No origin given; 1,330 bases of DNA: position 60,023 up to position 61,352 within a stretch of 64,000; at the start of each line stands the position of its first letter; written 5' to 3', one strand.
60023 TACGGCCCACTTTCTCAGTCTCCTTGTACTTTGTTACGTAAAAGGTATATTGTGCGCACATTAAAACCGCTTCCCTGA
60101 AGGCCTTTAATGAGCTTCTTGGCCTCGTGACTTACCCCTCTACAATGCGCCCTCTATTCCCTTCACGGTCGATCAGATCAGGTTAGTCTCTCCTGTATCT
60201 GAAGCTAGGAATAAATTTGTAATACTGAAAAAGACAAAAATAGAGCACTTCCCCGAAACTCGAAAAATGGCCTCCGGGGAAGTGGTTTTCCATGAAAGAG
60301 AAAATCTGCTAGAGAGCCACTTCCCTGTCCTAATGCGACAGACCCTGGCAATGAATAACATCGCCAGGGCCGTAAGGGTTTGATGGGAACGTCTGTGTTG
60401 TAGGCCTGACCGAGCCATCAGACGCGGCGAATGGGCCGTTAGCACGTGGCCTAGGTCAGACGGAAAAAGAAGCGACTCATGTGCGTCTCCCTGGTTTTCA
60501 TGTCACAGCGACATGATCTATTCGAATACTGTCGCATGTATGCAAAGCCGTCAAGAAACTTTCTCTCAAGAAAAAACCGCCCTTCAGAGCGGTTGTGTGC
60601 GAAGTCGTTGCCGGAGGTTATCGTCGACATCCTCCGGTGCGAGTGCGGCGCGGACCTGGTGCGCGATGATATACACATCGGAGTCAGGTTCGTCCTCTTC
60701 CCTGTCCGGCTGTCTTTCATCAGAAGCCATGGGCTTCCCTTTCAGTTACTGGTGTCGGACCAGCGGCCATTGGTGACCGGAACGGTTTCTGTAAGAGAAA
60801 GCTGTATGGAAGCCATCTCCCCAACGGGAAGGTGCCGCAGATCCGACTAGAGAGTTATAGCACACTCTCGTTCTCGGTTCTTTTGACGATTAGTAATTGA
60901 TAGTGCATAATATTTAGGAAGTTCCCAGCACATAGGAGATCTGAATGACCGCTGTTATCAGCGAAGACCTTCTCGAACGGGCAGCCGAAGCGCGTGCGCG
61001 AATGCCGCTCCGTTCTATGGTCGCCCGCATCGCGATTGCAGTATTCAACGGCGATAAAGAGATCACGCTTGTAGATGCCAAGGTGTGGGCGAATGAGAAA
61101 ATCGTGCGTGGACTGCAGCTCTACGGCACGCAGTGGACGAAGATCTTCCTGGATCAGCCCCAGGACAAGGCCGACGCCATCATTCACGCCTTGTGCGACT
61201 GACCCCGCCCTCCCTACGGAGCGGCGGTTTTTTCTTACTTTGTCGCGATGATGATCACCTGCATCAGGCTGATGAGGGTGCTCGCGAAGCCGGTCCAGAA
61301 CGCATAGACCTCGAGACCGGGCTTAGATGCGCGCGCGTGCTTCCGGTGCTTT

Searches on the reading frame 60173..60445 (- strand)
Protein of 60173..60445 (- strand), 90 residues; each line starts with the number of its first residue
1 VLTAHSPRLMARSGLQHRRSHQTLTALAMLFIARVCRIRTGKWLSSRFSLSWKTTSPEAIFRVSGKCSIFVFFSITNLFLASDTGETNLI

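Call 41: search_protein_families(library=pfam, proteins=[window:60173-60445:-], max_evalue=1)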
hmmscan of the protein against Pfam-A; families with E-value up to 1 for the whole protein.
window:60173-60445:- (90 aa): 0 families

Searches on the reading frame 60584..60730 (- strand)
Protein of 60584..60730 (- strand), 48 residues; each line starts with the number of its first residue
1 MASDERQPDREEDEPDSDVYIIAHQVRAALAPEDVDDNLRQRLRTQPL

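Call 41: search_protein_families(library=pfam, proteins=[window:60584-60730:-], max_evalue=1)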
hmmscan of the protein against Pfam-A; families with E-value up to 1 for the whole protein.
window:60584-60730:- (48 aa): 0 families

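Call 55: search_protein_representatives(protein=window:60584-60730:-)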
Query: 48 residues. Proteins with E-value up to 0.001 (for the whole library): 2; up to 1e-10: 1; up to 1e-30: 0. The best 2 are listed.
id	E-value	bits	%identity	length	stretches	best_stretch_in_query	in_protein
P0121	5.1e-23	94.4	100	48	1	1-48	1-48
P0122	2.7e-07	46.0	-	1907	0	-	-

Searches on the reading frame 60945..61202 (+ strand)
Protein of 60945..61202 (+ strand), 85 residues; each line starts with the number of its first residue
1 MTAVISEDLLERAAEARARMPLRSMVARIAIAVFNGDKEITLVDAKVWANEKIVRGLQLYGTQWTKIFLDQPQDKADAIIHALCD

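Call 14: find_encoding_contigs(protein=window:60945-61202:+, flank=6000, max_places=10)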
Protein window:60945-61202:+ (85 aa): 5 contigs read that carry it; 1 place shown.
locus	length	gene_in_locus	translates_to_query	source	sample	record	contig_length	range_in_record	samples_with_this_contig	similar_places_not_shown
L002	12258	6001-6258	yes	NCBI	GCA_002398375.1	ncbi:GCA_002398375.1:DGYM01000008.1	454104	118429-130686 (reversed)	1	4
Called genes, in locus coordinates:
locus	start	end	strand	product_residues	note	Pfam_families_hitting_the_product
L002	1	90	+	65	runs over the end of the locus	-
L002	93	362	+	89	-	PF11950:DUF3467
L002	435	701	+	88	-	-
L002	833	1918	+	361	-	-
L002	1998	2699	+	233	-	PF01726:LexA_DNA_bind, PF00717:Peptidase_S24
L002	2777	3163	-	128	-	-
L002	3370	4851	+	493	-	PF04055:Radical_SAM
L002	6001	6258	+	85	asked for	-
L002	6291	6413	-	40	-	-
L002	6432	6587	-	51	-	-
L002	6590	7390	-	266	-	PF18306:LDcluster4, PF03641:Lysine_decarbox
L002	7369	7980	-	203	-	PF00929:RNase_T, PF16473:Rv2179c-like (weak)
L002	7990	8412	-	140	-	PF02805:Ada_Zn_binding (faint)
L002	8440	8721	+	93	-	PF01016:Ribosomal_L27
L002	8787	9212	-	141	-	PF01281:Ribosomal_L9_N, PF03948:Ribosomal_L9_C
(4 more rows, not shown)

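Call 41: search_protein_families(library=pfam, proteins=[window:60945-61202:+], max_evalue=1)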
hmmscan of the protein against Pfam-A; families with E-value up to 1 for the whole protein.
window:60945-61202:+ (85 aa): 1 family
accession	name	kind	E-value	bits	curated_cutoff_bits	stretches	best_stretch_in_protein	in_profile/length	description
PF00249.37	Myb_DNA-binding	-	0.21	12.2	24.4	1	51-67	10-26/46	Myb-like DNA-binding domain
